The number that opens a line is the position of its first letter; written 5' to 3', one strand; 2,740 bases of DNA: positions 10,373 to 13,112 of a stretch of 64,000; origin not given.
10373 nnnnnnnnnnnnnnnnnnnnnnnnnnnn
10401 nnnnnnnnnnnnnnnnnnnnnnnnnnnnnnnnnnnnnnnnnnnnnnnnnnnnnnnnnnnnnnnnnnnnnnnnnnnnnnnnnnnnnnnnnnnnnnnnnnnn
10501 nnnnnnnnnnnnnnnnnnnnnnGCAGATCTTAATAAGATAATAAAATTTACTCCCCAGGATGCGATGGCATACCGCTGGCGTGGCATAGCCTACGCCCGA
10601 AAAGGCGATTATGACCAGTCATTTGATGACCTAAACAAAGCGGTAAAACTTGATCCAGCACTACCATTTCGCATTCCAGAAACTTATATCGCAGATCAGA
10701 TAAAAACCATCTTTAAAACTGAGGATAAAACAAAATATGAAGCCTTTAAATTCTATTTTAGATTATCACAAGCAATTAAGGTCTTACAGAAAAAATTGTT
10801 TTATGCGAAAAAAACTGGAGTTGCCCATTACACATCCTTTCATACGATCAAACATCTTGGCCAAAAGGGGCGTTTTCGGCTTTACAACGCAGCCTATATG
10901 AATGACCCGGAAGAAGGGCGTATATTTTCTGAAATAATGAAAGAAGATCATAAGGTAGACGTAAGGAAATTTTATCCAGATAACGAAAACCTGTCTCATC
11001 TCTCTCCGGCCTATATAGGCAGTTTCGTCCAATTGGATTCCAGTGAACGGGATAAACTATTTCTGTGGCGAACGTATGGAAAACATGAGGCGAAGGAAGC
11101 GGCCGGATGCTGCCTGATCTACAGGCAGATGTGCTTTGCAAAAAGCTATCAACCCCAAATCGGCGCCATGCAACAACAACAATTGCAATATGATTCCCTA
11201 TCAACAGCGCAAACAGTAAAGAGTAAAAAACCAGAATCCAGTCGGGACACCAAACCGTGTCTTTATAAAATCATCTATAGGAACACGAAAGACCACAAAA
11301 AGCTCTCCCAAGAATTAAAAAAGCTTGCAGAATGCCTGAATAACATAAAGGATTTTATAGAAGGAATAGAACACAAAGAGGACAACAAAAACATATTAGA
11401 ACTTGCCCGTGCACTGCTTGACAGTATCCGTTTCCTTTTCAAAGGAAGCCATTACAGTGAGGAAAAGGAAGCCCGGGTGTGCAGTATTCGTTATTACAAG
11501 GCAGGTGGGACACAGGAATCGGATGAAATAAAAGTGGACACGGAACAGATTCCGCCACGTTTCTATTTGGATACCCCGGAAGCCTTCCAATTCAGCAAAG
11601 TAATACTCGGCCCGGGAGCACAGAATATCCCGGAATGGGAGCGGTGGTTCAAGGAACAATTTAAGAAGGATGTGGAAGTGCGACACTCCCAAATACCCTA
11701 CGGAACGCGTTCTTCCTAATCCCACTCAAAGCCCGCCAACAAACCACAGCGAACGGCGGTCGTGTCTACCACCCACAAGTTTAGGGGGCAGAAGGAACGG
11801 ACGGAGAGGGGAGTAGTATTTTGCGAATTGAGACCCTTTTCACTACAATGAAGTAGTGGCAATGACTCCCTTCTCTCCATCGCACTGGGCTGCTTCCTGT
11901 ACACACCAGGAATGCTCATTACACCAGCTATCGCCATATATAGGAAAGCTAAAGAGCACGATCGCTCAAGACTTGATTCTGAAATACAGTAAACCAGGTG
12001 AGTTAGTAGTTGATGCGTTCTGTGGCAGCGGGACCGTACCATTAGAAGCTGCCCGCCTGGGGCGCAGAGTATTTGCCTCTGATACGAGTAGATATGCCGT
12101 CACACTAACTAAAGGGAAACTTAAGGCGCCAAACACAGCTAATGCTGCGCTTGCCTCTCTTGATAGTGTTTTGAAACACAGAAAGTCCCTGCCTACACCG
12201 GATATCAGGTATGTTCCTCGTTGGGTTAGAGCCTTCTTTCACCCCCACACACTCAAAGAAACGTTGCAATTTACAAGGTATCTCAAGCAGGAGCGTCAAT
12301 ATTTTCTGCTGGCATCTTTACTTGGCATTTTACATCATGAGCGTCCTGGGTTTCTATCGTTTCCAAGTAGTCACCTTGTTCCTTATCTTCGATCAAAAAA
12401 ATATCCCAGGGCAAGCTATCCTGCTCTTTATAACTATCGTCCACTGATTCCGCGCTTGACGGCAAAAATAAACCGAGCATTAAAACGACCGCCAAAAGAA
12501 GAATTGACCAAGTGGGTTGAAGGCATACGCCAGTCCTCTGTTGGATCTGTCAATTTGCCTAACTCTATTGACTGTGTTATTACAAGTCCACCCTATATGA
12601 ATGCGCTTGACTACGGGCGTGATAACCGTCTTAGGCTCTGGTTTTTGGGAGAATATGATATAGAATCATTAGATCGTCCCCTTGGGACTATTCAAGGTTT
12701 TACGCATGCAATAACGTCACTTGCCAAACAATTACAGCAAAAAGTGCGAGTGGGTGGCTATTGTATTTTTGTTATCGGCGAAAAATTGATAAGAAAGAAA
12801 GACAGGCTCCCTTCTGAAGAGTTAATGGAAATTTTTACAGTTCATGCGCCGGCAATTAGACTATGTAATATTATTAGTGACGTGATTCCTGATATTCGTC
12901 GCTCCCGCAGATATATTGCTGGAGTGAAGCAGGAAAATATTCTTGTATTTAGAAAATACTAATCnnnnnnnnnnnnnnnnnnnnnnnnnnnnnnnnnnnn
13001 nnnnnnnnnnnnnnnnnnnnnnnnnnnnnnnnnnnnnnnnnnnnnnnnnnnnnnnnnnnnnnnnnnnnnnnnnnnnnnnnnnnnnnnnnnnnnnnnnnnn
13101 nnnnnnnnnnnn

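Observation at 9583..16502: Type III R-M locus split by a ~6.9 kb AT-rich four-gene cassette (mod | TPR-DUF2971 | MTase | kinase-ATPase | CARF-like | res)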

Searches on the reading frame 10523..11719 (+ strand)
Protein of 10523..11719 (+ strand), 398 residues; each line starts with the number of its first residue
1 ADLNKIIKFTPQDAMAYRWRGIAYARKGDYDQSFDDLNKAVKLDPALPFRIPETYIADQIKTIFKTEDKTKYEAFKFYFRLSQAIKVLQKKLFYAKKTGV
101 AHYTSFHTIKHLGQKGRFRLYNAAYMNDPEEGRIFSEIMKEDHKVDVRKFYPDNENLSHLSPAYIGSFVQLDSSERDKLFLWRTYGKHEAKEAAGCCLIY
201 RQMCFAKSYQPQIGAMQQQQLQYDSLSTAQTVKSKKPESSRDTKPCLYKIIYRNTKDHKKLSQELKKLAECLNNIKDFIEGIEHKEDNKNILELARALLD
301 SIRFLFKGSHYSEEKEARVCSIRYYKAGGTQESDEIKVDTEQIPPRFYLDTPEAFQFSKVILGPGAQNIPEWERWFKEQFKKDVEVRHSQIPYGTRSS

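Call 9: search_protein_families(library=ncbifam, proteins=[window:10523-11719:+], max_evalue=0.01)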
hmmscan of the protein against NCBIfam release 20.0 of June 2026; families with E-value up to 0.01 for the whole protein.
window:10523-11719:+ (398 aa): 4 families
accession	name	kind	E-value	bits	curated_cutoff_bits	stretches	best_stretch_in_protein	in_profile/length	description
NF047558.1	TPR_END_plus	domain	0.00062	19.7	32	1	20-46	5-31/56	TPR end-of-group domain-containing protein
NF040959.1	MamA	equivalog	0.00085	18.8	200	1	2-46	127-171/204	magnetosome protein MamA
NF008391.2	PRK11189.1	equivalog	0.0012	18.4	250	1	2-49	87-134/297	lipoprotein NlpI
NF033758.1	gliding_GltE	equivalog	0.0078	15.2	225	0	3-48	279-324/411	adventurous gliding motility TPR repeat lipoprotein GltE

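Call 10: search_protein_families(library=pfam, proteins=[window:10670-11716:+], max_evalue=1)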
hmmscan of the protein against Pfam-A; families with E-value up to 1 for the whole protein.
window:10670-11716:+ (349 aa): 1 family
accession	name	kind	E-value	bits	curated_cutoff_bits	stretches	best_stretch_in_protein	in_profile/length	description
PF11185.13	DUF2971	-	0.013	17.2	22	1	132-270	1-89/89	Protein of unknown function (DUF2971)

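Call 66: find_homologous_proteins(query=window:10670-11716:+, max_evalue=0.001)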
Query window:10670-11716:+ (349 aa): 223 proteins with E <= 0.001 among 1891 candidates; the best 120 are listed.
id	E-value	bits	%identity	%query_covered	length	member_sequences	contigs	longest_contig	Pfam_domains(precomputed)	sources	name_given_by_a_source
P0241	7.0e-97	343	50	99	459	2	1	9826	PF00515.35,PF07719.24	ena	-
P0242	1.4e-95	338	51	99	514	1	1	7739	PF00515.35,PF13424.13,PF13181.13,PF11185.14,PF07719.24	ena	-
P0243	4.1e-95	337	50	99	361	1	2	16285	-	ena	-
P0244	1.6e-94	335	50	99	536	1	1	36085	PF25575.1,PF13431.13,PF13414.13,PF00515.35,PF13424.13,PF28559.1,PF13181.13,PF07719.24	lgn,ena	-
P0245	3.2e-94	334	49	100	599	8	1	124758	PF13414.13,PF23557.2,PF12569.15,PF13374.13,PF24575.2,PF00515.35,PF13424.13,PF07719.24,PF13174.13,PF13431.13,PF13176.13,PF19754.5,PF13428.13,PF25064.2,PF14559.13,PF25575.1,PF10516.16,PF13371.13,PF14355.13,PF17874.8,PF12895.14,PF21033.5,PF13432.13,PF13181.13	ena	-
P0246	4.7e-94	333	51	99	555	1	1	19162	PF14559.13,PF13414.13,PF00515.35,PF13424.13,PF13432.13,PF13428.13,PF13429.13,PF13181.13,PF07719.24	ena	-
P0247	6.2e-94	333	50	99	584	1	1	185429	PF13431.13,PF23914.2,PF13414.13,PF13176.13,PF13428.13,PF14559.13,PF25575.1,PF10516.16,PF13371.13,PF00515.35,PF13424.13,PF13432.13,PF13181.13,PF07719.24,PF13174.13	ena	-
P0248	8.1e-94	333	51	99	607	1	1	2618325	PF13431.13,PF13414.13,PF13176.13,PF04010.19,PF13428.13,PF11185.14,PF14559.13,PF25575.1,PF13371.13,PF17874.8,PF00515.35,PF13424.13,PF13432.13,PF13181.13,PF07719.24,PF13174.13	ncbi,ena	-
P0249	3.0e-93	331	50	99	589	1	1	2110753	PF13431.13,PF13414.13,PF13428.13,PF14559.13,PF13371.13,PF00515.35,PF13424.13,PF28559.1,PF13432.13,PF13429.13,PF13181.13,PF07719.24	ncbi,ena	-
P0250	3.7e-93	330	52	99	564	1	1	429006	PF13431.13,PF13414.13,PF13428.13,PF14559.13,PF25575.1,PF13371.13,PF00515.35,PF13424.13,PF13432.13,PF13181.13,PF07719.24,PF13174.13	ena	-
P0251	5.7e-93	330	50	99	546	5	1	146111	PF13431.13,PF13414.13,PF13428.13,PF14559.13,PF13371.13,PF00515.35,PF13424.13,PF13432.13,PF13429.13,PF13181.13,PF07719.24,PF13174.13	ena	-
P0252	3.3e-92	327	49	99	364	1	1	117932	-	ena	-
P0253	5.8e-92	327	48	99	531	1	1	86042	PF13431.13,PF13414.13,PF25570.2,PF13428.13,PF25575.1,PF13371.13,PF00515.35,PF13424.13,PF13432.13,PF13181.13,PF07719.24,PF13174.13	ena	-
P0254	8.5e-92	326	49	99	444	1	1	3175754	PF00515.35,PF07719.24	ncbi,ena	-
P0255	1.2e-91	325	49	99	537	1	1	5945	PF13431.13,PF13414.13,PF00515.35,PF13424.13,PF13181.13,PF07719.24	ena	-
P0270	8.4e-89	316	47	99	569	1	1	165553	PF13431.13,PF13414.13,PF25570.2,PF13428.13,PF11185.14,PF14559.13,PF25575.1,PF13371.13,PF00515.35,PF13424.13,PF13432.13,PF13181.13,PF07719.24,PF13174.13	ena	-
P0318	9.6e-79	283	46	93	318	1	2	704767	PF11185.14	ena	-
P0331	1.8e-74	269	44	99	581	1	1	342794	PF13431.13,PF13414.13,PF13428.13,PF11185.14,PF13374.13,PF14559.13,PF25575.1,PF13371.13,PF00515.35,PF13424.13,PF13432.13,PF13181.13,PF07719.24,PF13174.13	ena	-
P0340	1.8e-72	262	42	98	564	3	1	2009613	PF14559.13,PF13431.13,PF13414.13,PF13371.13,PF00515.35,PF13424.13,PF13432.13,PF13428.13,PF13181.13,PF11185.14,PF07719.24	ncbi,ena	-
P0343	2.7e-72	262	42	99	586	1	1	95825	PF13431.13,PF23914.2,PF13414.13,PF13176.13,PF12569.15,PF13428.13,PF11185.14,PF13374.13,PF14559.13,PF24575.2,PF25575.1,PF10516.16,PF13371.13,PF00515.35,PF12895.14,PF13424.13,PF21033.5,PF13432.13,PF13429.13,PF13181.13,PF07719.24,PF13174.13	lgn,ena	-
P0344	3.3e-72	262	43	99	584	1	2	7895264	PF13431.13,PF23914.2,PF13414.13,PF13176.13,PF12569.15,PF13428.13,PF11185.14,PF13374.13,PF14559.13,PF13371.13,PF00515.35,PF13424.13,PF21033.5,PF13432.13,PF13181.13,PF07719.24,PF13174.13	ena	-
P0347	2.0e-71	259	43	99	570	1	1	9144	PF13431.13,PF13414.13,PF13176.13,PF13428.13,PF11185.14,PF14559.13,PF13371.13,PF00515.35,PF13424.13,PF21033.5,PF13432.13,PF13181.13,PF07719.24,PF13174.13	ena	-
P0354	3.8e-69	252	42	99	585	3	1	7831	PF03704.24,PF13431.13,PF23914.2,PF13414.13,PF13176.13,PF12569.15,PF13428.13,PF11185.14,PF13374.13,PF14559.13,PF24575.2,PF10516.16,PF13371.13,PF00515.35,PF12895.14,PF13424.13,PF21033.5,PF13432.13,PF13429.13,PF13181.13,PF07719.24,PF13174.13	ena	-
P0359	8.9e-69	250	42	99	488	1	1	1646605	PF13431.13,PF13414.13,PF13371.13,PF00515.35,PF13424.13,PF13432.13,PF13428.13,PF13181.13,PF11185.14,PF07719.24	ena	-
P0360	5.2e-68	248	41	99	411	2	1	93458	PF11185.14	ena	-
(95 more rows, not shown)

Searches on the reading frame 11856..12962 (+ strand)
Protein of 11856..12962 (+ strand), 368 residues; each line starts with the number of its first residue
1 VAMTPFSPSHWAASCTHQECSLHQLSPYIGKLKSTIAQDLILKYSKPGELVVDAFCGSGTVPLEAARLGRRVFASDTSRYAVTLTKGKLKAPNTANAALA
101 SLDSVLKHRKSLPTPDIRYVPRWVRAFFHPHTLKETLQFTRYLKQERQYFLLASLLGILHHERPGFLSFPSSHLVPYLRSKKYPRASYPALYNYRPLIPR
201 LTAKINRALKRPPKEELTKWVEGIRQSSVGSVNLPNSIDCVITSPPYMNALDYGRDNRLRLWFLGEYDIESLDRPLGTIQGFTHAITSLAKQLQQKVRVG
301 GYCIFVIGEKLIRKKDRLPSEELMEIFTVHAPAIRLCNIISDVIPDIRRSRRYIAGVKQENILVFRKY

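Call 5: search_protein_families(library=pfam, proteins=[window:11856-12962:+], max_evalue=0.01)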
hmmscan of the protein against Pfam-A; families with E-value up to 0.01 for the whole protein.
window:11856-12962:+ (368 aa): 5 families
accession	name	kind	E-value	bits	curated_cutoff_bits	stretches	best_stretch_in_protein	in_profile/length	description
PF01555.25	N6_N4_Mtase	-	8.2e-11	42.7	26.7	1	35-85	169-219/221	DNA methylase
PF01170.24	UPF0020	-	2.3e-10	40.9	22.3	1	29-103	9-83/197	RMKL-like, methyltransferase domain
PF03602.21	Cons_hypoth95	-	0.00026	21.2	24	1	46-96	40-91/182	Conserved hypothetical protein 95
PF06325.19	PrmA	-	0.0041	17.1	22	0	43-96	157-211/296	Ribosomal protein L11 methyltransferase (PrmA)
PF09445.16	Methyltransf_15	-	0.0072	16.4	22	0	49-90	2-43/165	RNA cap guanine-N2 methyltransferase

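Call 6: search_protein_families(library=padloc, proteins=[window:11856-12962:+], max_evalue=0.01)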
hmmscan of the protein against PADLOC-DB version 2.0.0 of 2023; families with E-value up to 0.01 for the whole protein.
window:11856-12962:+ (368 aa): 54 families (the best 25 are shown)
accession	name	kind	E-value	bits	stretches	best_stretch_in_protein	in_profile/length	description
PDLC03325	MTase_II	-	1.3e-20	71.6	2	10-145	56-181/426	Type II methyltransferase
PDLC03353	MTase_II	-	3.3e-15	54.3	2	34-89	195-250/260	Type II methyltransferase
PDLC03387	MTase_II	-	4.8e-12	43.6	2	37-92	223-278/289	Type II methyltransferase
PDLC03364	MTase_II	-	6.3e-12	43.2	2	233-367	235-379/380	Type II methyltransferase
PDLC03224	MTase_II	-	2.5e-10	37.9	1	236-267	295-325/481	Type II methyltransferase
PDLC03380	MTase_II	-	6.1e-10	36.8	2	21-89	30-98/393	Type II methyltransferase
PDLC03351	MTase_II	-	9.5e-10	36.2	1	21-74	120-173/348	Type II methyltransferase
PDLC02189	DUF1156_MTase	-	9.8e-10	35.3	1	41-90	158-206/944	-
PDLC03239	MTase_II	-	1.1e-09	35.5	1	10-91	51-136/442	Type II methyltransferase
PDLC03339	MTase_II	-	1e-08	32.4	1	44-99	226-281/399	Type II methyltransferase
PDLC03371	MTase_II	-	2.4e-08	31.8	1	37-90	200-253/260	Type II methyltransferase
PDLC03376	MTase_II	-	2.6e-08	32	1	27-84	36-93/249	Type II methyltransferase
PDLC03228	MTase_II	-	3e-08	31.8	1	37-103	153-219/227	Type II methyltransferase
PDLC03362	MTase_II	-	5.9e-08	30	1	236-267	260-291/438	Type II methyltransferase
PDLC03300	MTase_II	-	1.1e-07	29.2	1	34-94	221-281/302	Type II methyltransferase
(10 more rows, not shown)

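Call 9: search_protein_families(library=ncbifam, proteins=[window:11856-12962:+], max_evalue=0.01)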
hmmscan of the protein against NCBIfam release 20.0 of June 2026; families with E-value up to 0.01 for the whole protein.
window:11856-12962:+ (368 aa): 13 families
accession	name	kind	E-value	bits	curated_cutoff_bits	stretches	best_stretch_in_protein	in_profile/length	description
NF042963.1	DUF1156_antiphage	equivalog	2.6e-09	35.8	1000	1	50-94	186-230/960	anti-phage-associated DUF1156 domain-containing protein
NF040721.1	Trm14_Arch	equivalog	7.9e-05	21.9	280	1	31-72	174-216/370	tRNA (guanine(6)-N2)-methyltransferase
NF050803.1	DnaMtaseCcrMCaul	equivalog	8.7e-05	21.6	830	1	38-97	196-255/350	adenine-specific DNA-methyltransferase CcrM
TIGR01177.1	TIGR01177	hypoth_equivalog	0.00013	21.4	316.55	1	46-83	181-218/330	TIGR01177 family methyltransferase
TIGR02021.1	BchM-ChlM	equivalog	0.00017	21.1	158.9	1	45-94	52-101/218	magnesium protoporphyrin IX methyltransferase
NF043040.1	corrin_prot_MT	hypoth_equivalog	0.00018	21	180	1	36-98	30-92/216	corrinoid protein-associated methyltransferase CpaM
NF001786.0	PRK00517.2-4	equivalog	0.00019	20.7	327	1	39-88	135-184/277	50S ribosomal protein L11 methyltransferase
NF010253.0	PRK13699.1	subfamily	0.00098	18.9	244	0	36-74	152-190/226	DNA methyltransferase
NF040850.1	Trm14_Thcoccales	equivalog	0.002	17.1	480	1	30-67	200-237/365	tRNA (guanine(6)-N2)-methyltransferase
TIGR02469.1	CbiT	equivalog_domain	0.0022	18.3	78.3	1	46-101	18-75/124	precorrin-6Y C5,15-methyltransferase (decarboxylating) subunit CbiT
NF047730.1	tRNAMtaseTrm5b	equivalog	0.004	16.4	600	1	41-97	175-231/330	tRNA (guanine(37)-N1)-methyltransferase Trm5b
NF011528.0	PRK14968.1-2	equivalog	0.008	15.7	171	0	45-97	36-88/205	putative methyltransferase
NF041820.1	daptide_MTase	equivalog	0.0095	15.4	175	0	51-93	40-82/243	daptide-type RiPP biosynthesis methyltransferase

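Call 39: search_solved_structures(query=window:11856-12962:+, max_evalue=0.01, show_alignments=2)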
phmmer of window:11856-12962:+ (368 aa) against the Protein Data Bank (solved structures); distinct sequences matched with E-value up to 0.01: 5.
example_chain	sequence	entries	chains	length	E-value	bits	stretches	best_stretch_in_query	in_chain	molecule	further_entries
8s9n_A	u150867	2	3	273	2.9e-05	26.7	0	34-78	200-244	DNA cytosine-N4 methyltransferase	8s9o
8s9m_A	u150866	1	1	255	3.4e-05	26.5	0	34-78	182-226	DNA cytosine-N4 methyltransferase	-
2zie_A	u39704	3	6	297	0.00037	23.1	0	36-85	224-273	Putative modification methylase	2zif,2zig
9c3u_A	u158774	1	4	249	0.00054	22.6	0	11-73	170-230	Methyltransferase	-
8urk_A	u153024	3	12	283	0.00062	22.4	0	11-74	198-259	Methyltransferase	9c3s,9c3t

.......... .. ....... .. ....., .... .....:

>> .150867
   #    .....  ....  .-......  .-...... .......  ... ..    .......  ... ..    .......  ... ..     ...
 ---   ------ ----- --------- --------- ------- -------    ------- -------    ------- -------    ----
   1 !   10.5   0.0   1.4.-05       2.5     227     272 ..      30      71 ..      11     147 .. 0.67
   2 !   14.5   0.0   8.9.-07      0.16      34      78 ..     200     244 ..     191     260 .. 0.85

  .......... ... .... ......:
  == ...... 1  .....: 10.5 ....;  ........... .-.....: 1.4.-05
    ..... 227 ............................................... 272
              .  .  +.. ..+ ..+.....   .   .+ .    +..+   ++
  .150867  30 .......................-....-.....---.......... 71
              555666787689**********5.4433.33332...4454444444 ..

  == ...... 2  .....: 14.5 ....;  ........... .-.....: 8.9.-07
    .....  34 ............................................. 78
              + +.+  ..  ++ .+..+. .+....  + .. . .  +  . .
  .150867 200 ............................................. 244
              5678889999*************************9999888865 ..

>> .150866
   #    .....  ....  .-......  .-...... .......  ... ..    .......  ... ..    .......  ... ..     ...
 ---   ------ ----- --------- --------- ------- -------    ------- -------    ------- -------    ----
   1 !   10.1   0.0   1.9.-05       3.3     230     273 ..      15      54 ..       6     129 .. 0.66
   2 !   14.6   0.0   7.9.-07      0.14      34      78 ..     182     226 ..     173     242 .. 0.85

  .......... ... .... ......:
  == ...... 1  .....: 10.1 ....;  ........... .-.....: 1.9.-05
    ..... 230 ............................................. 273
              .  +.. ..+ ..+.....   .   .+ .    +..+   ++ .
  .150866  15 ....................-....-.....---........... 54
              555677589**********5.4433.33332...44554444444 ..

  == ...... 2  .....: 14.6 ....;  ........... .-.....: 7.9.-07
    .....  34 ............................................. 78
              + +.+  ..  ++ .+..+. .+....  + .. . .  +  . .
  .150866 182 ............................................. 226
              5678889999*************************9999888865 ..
